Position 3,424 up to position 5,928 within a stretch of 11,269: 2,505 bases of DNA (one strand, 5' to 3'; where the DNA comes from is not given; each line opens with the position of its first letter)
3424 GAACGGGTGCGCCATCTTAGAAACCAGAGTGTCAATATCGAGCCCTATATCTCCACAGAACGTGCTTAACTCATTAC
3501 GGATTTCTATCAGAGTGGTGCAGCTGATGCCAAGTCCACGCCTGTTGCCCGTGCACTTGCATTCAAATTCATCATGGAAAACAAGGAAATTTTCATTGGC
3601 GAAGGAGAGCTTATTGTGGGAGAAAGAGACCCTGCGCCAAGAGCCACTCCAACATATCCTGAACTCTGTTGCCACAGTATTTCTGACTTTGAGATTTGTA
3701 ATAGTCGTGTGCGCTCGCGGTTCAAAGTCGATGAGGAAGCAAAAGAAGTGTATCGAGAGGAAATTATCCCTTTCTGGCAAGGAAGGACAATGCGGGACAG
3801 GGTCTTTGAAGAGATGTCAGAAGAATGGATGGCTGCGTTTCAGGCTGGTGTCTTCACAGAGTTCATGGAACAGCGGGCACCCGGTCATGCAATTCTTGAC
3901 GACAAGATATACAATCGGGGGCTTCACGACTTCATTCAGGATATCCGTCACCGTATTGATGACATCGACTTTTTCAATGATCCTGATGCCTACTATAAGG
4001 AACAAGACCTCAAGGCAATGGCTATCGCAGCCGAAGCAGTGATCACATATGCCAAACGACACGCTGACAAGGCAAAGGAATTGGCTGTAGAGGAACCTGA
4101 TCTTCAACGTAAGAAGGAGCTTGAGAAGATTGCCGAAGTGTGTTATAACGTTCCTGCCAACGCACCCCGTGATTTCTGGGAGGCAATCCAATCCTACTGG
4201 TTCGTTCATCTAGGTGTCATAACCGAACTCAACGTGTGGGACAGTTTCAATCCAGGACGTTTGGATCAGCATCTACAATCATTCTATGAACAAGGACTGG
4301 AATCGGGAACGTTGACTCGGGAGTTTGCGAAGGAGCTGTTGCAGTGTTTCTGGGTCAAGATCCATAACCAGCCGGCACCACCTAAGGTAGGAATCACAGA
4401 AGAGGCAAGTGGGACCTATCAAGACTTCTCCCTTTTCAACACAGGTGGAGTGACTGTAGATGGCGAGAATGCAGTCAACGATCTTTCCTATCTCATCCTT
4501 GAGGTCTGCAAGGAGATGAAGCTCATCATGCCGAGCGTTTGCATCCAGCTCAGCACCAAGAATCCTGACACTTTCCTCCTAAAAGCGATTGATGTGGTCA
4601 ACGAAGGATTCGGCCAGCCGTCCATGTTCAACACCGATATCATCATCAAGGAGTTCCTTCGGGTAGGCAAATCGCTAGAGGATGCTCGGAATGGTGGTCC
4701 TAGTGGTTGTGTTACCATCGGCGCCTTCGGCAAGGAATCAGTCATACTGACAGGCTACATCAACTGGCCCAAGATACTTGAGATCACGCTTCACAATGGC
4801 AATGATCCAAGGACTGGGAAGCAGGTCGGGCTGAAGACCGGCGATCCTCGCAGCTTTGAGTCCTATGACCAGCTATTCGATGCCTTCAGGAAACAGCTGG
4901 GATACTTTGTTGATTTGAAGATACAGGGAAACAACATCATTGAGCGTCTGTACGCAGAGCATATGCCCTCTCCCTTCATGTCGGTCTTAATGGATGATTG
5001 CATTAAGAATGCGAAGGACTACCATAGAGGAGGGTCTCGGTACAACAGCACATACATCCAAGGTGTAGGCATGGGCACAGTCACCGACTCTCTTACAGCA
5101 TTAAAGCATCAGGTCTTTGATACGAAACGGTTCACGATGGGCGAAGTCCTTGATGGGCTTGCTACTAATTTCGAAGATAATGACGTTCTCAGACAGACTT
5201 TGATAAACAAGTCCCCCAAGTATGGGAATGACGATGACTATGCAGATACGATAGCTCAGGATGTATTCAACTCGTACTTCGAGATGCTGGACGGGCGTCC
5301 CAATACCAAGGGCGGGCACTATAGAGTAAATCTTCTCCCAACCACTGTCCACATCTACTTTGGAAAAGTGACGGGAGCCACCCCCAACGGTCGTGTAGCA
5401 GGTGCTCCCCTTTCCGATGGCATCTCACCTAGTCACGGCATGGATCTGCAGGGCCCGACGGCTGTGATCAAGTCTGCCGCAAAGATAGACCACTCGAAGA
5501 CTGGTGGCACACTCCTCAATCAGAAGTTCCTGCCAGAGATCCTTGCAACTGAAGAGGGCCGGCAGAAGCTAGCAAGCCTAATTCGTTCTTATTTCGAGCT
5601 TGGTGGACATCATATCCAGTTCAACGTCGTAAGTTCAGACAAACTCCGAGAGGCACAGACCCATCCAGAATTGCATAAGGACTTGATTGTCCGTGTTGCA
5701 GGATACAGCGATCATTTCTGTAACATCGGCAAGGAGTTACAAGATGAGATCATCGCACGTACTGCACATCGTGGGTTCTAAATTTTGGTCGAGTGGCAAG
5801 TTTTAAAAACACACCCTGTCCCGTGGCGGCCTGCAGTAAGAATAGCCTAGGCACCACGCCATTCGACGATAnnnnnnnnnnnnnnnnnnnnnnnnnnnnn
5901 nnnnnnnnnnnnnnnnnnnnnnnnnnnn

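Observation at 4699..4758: HypD-like glycyl radical enzyme with catalytic Glu replaced by Thr (GCVT): possibly new GRE chemistry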

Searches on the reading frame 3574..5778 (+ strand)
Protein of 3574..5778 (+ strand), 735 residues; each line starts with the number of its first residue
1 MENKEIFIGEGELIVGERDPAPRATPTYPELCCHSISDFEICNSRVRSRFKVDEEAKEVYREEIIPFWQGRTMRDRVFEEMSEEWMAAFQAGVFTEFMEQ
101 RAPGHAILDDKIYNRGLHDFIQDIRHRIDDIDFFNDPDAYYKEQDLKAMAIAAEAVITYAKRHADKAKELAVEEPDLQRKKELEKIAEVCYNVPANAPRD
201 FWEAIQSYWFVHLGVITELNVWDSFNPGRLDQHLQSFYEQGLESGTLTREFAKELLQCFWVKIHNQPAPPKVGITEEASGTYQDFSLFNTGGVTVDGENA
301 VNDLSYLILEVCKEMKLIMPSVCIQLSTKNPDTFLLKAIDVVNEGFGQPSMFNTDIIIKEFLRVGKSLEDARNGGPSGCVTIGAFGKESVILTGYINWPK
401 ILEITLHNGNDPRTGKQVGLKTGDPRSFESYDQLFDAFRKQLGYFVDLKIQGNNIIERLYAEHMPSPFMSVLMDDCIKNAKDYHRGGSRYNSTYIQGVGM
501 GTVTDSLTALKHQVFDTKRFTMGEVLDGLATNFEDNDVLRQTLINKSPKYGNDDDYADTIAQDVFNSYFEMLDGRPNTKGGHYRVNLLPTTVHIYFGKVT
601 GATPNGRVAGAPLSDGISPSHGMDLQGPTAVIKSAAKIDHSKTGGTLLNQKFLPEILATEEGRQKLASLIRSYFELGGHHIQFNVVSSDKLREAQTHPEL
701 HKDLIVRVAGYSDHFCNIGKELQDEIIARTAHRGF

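Call 7: search_protein_families(library=pfam, proteins=[window:3574-5778:+])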
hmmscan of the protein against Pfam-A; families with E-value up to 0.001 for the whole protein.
window:3574-5778:+ (735 aa): 2 families
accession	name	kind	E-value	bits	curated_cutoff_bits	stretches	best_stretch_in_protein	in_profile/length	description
PF02901.20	PFL-like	-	1.3e-217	724.9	24.3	1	1-597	54-647/647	Pyruvate formate lyase-like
PF01228.26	Gly_radical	-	2e-37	128.4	22.2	1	614-716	2-106/106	Glycine radical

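Call 8: search_solved_structures(query=window:3574-5778:+, max_evalue=1e-20, show_alignments=2)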
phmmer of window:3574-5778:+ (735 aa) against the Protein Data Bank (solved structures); distinct sequences matched with E-value up to 1e-20: 35.
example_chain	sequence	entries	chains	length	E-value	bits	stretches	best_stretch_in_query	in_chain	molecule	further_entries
6vxc_A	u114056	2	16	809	1e-300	1002.4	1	2-731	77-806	Trans-4-hydroxy-L-proline dehydratase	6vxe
1r8w_A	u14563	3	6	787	1.4e-154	519.2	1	1-732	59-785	glycerol dehydratase | B12-independent glycerol dehydratase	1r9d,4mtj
5i2a_A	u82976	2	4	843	3.7e-142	478.2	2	2-533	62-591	Diol-dehydratase | Diol dehydratase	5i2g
9f3w_A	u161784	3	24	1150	2.2e-140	472.3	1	3-731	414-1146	Choline trimethylamine-lyase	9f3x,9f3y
9rco_A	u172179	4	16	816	2.7e-136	458.8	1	7-732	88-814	Glycyl radical protein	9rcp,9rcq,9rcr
6lon_B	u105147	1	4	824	1.2e-133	450.1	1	4-733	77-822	PFL2/glycerol dehydratase family glycyl radical enzyme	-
8yjo_A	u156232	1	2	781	2.5e-131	442.4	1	2-733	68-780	Probable dehydratase PflD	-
8id1_A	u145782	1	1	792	2.5e-131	442.4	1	4-733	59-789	Formate C-acetyltransferase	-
8iof_A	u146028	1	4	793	1.9e-130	439.5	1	2-731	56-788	Benzylsuccinate synthase alpha subunit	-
5kdp_A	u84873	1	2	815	3.4e-129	435.3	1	5-735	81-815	Choline trimethylamine-lyase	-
5fay_A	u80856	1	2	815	3.5e-129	435.3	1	5-735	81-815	Choline trimethylamine-lyase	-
5ymr_B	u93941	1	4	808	4.4e-129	435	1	2-732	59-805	Formate acetyltransferase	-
9ht9_A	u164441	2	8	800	4.4e-129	435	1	5-735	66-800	Choline trimethylamine-lyase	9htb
9r0v_A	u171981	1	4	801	4.4e-129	435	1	5-735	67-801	Choline trimethylamine-lyase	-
5fav_A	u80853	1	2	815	4.7e-129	434.9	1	5-735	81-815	Choline trimethylamine-lyase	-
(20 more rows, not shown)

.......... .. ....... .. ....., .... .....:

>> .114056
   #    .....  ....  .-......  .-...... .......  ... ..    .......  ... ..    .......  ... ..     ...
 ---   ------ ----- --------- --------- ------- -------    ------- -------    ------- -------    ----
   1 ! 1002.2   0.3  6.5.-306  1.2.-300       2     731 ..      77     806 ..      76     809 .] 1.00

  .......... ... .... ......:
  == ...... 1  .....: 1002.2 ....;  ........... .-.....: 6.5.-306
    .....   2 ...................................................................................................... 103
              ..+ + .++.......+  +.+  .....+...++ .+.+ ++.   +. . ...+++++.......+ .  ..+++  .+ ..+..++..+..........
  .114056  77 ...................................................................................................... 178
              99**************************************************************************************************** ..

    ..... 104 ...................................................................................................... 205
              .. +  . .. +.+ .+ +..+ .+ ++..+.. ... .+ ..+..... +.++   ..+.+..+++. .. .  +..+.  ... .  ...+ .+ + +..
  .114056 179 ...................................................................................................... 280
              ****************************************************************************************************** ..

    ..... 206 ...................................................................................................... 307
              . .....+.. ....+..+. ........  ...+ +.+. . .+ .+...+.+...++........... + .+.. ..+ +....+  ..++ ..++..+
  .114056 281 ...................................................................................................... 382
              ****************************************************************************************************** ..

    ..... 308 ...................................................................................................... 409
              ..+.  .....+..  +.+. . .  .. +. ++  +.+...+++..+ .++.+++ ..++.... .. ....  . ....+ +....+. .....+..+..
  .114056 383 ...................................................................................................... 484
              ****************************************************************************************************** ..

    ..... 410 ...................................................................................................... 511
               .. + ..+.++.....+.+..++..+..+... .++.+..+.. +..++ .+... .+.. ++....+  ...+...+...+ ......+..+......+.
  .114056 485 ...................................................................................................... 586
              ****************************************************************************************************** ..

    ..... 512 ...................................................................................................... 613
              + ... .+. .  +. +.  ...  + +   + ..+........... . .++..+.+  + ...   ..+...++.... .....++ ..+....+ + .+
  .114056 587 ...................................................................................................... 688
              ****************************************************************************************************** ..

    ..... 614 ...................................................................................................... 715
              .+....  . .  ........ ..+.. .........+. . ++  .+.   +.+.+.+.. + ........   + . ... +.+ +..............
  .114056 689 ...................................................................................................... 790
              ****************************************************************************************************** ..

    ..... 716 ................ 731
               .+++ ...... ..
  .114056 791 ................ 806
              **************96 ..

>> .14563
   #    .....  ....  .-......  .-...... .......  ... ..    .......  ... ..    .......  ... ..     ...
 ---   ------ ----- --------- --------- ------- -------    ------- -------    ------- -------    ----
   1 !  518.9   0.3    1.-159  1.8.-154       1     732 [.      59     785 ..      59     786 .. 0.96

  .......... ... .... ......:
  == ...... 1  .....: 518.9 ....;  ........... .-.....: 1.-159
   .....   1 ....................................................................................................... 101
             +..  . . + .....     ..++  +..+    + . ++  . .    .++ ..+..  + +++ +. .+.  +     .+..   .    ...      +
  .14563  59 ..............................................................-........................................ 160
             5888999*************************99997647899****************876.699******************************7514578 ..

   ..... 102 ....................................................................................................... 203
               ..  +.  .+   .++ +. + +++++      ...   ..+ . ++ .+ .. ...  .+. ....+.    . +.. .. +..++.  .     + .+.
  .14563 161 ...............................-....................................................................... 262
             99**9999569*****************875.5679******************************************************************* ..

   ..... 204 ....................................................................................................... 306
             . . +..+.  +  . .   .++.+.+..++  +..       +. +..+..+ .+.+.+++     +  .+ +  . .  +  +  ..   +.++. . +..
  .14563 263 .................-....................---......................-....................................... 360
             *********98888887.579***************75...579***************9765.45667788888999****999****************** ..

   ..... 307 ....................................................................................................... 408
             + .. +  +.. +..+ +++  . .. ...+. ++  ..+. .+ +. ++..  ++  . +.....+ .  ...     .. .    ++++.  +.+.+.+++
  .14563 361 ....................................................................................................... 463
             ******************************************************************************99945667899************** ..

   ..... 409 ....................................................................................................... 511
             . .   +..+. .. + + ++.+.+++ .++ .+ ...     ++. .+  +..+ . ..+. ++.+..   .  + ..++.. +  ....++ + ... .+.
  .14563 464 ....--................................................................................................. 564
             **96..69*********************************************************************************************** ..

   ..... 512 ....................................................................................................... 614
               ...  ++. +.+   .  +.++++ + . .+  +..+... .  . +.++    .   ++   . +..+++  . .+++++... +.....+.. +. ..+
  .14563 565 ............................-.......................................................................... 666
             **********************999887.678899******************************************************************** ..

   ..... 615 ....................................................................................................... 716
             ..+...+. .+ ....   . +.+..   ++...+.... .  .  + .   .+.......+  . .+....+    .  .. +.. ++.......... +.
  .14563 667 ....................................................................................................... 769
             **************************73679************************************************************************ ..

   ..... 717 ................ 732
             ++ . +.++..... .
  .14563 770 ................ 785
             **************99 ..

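Call 9: find_homologous_proteins(query=window:3574-5778:+, max_evalue=1e-50)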
Query window:3574-5778:+ (735 aa): 8000 proteins with E <= 1e-50 among 8000 candidates; the best 120 are listed. Only proteins of 404 to 1287 residues were searched: fused or split forms outside these lengths cannot appear, so this answer is no evidence that the protein stands alone or is whole; lengths 'longer' or 'shorter' looks for them.
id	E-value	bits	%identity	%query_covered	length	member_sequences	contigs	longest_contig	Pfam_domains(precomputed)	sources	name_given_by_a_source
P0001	0.0e+0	1718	100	100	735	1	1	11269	PF02901.21,PF01228.27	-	-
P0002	0.0e+0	1468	84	100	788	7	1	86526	PF02901.21,PF01228.27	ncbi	ncbi:MAG: trans-4-hydroxy-L-proline dehydratase [Candidatus Thorarchaeota archaeon]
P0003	0.0e+0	1450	82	100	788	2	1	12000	PF02901.21,PF01228.27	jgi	jgi:formate C-acetyltransferase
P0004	0.0e+0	1441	82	100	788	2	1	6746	PF02901.21,PF01228.27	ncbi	ncbi:MAG: trans-4-hydroxy-L-proline dehydratase [Candidatus Thorarchaeota archaeon]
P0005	0.0e+0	1432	81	100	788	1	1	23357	PF02901.21,PF01228.27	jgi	-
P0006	0.0e+0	1432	82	100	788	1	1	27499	PF02901.21,PF01228.27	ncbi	-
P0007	0.0e+0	1429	81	100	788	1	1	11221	PF02901.21,PF01228.27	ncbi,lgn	ncbi:MAG: trans-4-hydroxy-L-proline dehydratase [Candidatus Thorarchaeota archaeon]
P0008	0.0e+0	1428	82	100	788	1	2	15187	PF02901.21,PF01228.27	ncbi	ncbi:MAG: glycyl radical protein [Candidatus Thorarchaeota archaeon]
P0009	0.0e+0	1426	81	100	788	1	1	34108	PF02901.21,PF01228.27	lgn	-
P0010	0.0e+0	1423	80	100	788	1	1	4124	PF02901.21,PF01228.27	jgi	jgi:formate C-acetyltransferase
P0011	0.0e+0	1418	81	100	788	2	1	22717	PF02901.21,PF01228.27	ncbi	ncbi:MAG: trans-4-hydroxy-L-proline dehydratase [Candidatus Thorarchaeota archaeon]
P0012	0.0e+0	1322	75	100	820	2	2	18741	PF02901.21,PF01228.27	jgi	jgi:pyruvate formate-lyase/glycerol dehydratase family glycyl radical enzyme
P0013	0.0e+0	1314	74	100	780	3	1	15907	PF02901.21,PF01228.27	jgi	jgi:formate C-acetyltransferase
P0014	0.0e+0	1313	75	100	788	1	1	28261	PF02901.21,PF01228.27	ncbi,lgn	-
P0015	0.0e+0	1310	74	100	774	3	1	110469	PF02901.21,PF01228.27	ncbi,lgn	-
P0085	0.0e+0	1276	72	100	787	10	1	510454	PF02901.21,PF01228.27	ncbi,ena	-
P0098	0.0e+0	1272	72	100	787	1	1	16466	PF02901.21,PF01228.27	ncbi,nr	ncbi:MAG: glycyl radical protein [Candidatus Thorarchaeota archaeon]|nr:glycyl radical protein [Cand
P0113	0.0e+0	1265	72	100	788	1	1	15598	PF02901.21,PF01228.27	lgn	-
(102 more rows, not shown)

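Call 23: find_encoding_contigs(protein=P0002, flank=10000, max_places=3)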
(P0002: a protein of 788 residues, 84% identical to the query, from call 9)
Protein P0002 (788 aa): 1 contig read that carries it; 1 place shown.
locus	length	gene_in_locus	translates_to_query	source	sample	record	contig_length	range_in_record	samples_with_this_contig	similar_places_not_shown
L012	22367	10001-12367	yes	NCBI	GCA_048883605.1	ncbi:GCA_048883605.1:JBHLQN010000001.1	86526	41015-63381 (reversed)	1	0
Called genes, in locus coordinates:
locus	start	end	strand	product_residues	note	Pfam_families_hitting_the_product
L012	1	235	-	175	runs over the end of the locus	PF13420:Acetyltransf_4, PF00583:Acetyltransf_1, PF13673:Acetyltransf_10, PF13508:Acetyltransf_7, PF08445:FR47 (weak)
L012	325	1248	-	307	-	-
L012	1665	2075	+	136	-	PF12893:Lumazine_bd_2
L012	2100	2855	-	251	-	PF12867:DinB_2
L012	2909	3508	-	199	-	-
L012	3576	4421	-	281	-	PF01135:PCMT (faint), PF01209:Ubie_methyltran, PF13489:Methyltransf_23, PF13649:Methyltransf_25, PF13847:Methyltransf_31, PF08241:Methyltransf_11, PF08242:Methyltransf_12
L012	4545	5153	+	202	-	PF00440:TetR_N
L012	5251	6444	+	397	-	PF00753:Lactamase_B, PF19583:ODP, PF00258:Flavodoxin_1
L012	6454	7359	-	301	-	-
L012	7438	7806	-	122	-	PF00190:Cupin_1 (weak), PF02311:AraC_binding (weak), PF07883:Cupin_2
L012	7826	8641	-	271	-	PF01149:Fapy_DNA_glyco, PF06831:H2TH, PF06827:zf-FPG_IleRS (weak)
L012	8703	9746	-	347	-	-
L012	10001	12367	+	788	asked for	PF02901:PFL-like, PF01228:Gly_radical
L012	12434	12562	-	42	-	-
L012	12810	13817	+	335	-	PF00297:Ribosomal_L3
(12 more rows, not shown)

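Call 24: find_encoding_contigs(protein=P0085, flank=10000, max_places=3)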
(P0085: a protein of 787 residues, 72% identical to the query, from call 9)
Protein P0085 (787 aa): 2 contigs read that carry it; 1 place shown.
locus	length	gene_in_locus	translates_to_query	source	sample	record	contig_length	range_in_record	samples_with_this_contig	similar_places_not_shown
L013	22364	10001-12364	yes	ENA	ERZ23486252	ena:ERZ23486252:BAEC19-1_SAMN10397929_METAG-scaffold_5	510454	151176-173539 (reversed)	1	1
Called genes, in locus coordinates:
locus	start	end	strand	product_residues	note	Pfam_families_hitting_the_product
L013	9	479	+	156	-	-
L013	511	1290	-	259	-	PF14512:TM1586_NiRdase, PF00881:Nitroreductase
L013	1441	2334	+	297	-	PF03069:FmdA_AmdA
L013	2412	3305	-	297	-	-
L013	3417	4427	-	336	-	PF04326:SLFN_AlbA_2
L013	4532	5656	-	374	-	-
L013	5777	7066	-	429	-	-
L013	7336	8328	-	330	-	PF04545:Sigma70_r4 (faint), PF08281:Sigma70_r4_2 (faint)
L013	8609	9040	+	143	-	PF01951:Archease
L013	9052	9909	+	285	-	PF02598:Methyltrn_RNA_3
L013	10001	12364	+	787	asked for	PF02901:PFL-like, PF01228:Gly_radical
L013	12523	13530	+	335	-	PF00297:Ribosomal_L3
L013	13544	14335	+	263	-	PF00573:Ribosomal_L4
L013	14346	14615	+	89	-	PF00276:Ribosomal_L23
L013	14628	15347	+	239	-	PF00181:Ribosomal_L2_N (weak), PF03947:Ribosomal_L2_C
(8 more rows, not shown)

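Call 32: search_protein_representatives(protein=window:3574-5778:+)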
Query: 735 residues. Proteins with E-value up to 0.001 (for the whole library): 9619; up to 1e-10: 5668; up to 1e-30: 2555. The best 150 are listed.
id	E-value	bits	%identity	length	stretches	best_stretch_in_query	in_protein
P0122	3.7e-281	951.0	54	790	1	1-731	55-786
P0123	2.3e-278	941.8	67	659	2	14-433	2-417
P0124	1.5e-225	767.1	54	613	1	125-732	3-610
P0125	7.7e-216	735.1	64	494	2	149-463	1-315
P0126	2.0e-204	697.4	52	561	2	60-375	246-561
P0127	6.3e-185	632.9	53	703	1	2-524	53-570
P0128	1.2e-182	625.3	42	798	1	3-732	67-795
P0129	3.1e-168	577.7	53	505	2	261-538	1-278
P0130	2.4e-161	554.9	39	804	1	5-730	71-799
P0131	3.6e-160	551.0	55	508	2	2-275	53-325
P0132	1.2e-159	549.3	51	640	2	448-733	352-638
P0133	5.1e-158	543.9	41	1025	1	7-732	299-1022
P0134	5.1e-154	530.7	40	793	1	5-731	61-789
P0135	7.2e-151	520.3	40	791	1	4-731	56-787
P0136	2.0e-150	518.8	40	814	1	4-731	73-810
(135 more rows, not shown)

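Call 42: find_encoding_contigs(protein=P0113, flank=6000, max_places=2)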
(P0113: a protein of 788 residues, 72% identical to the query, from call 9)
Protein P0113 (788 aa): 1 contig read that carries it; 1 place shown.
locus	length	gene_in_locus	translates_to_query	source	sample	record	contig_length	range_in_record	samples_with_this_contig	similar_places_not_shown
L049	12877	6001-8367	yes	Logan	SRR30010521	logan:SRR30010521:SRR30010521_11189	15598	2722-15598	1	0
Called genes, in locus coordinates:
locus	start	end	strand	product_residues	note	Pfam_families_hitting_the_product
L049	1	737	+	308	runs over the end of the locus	PF01180:DHO_dh, PF03060:NMO (weak), PF01207:Dus (weak)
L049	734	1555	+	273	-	PF00175:NAD_binding_1 (weak), PF10418:DHODB_Fe-S_bind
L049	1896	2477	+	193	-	-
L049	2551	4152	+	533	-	PF23613:ELP3_N, PF04055:Radical_SAM, PF16199:Radical_SAM_C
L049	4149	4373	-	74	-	-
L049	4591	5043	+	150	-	PF01951:Archease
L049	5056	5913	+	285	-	PF02598:Methyltrn_RNA_3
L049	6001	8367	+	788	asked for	PF02901:PFL-like, PF01228:Gly_radical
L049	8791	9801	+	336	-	PF00297:Ribosomal_L3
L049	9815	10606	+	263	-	PF00573:Ribosomal_L4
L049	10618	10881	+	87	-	PF00276:Ribosomal_L23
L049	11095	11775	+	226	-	-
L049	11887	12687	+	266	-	-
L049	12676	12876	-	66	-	?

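Call 60: find_homologous_proteins(query=P0098, max_evalue=1e-100)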
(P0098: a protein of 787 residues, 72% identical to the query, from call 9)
Query P0098 (787 aa): 8000 proteins with E <= 1e-100 among 8000 candidates; the best 120 are listed. Only proteins of 432 to 1378 residues were searched: fused or split forms outside these lengths cannot appear, so this answer is no evidence that the protein stands alone or is whole; lengths 'longer' or 'shorter' looks for them.
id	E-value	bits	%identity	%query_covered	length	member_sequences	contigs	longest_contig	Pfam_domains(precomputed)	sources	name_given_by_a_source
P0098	0.0e+0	1824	100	100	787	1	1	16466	PF02901.21,PF01228.27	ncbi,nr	ncbi:MAG: glycyl radical protein [Candidatus Thorarchaeota archaeon]|nr:glycyl radical protein [Cand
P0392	0.0e+0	1465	79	100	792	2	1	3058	PF02901.21,PF01228.27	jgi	-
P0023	0.0e+0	1407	74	100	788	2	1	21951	PF02901.21,PF01228.27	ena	-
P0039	0.0e+0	1406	75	100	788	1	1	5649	PF02901.21,PF01228.27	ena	-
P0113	0.0e+0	1405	75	100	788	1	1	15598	PF02901.21,PF01228.27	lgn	-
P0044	0.0e+0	1405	75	100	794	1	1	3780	PF02901.21,PF01228.27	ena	-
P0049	0.0e+0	1403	74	100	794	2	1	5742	PF02901.21,PF01228.27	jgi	jgi:pyruvate formate-lyase/glycerol dehydratase family glycyl radical enzyme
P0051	0.0e+0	1402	75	100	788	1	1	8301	PF02901.21,PF01228.27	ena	-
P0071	0.0e+0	1399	75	100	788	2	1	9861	PF02901.21,PF01228.27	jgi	jgi:pyruvate formate-lyase/glycerol dehydratase family glycyl radical enzyme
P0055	0.0e+0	1398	74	99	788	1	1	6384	PF02901.21,PF01228.27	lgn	-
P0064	0.0e+0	1396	74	99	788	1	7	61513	PF02901.21,PF01228.27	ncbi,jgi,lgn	-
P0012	0.0e+0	1396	75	100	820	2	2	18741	PF02901.21,PF01228.27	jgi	jgi:pyruvate formate-lyase/glycerol dehydratase family glycyl radical enzyme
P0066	0.0e+0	1394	74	100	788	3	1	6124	PF02901.21,PF01228.27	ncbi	ncbi:MAG: trans-4-hydroxy-L-proline dehydratase [Candidatus Thorarchaeota archaeon]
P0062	0.0e+0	1391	73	100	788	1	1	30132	PF02901.21,PF01228.27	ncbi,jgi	-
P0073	0.0e+0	1390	74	100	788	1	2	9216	PF02901.21,PF01228.27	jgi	-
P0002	0.0e+0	1384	73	100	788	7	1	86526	PF02901.21,PF01228.27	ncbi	ncbi:MAG: trans-4-hydroxy-L-proline dehydratase [Candidatus Thorarchaeota archaeon]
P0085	0.0e+0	1381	73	100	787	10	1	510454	PF02901.21,PF01228.27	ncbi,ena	-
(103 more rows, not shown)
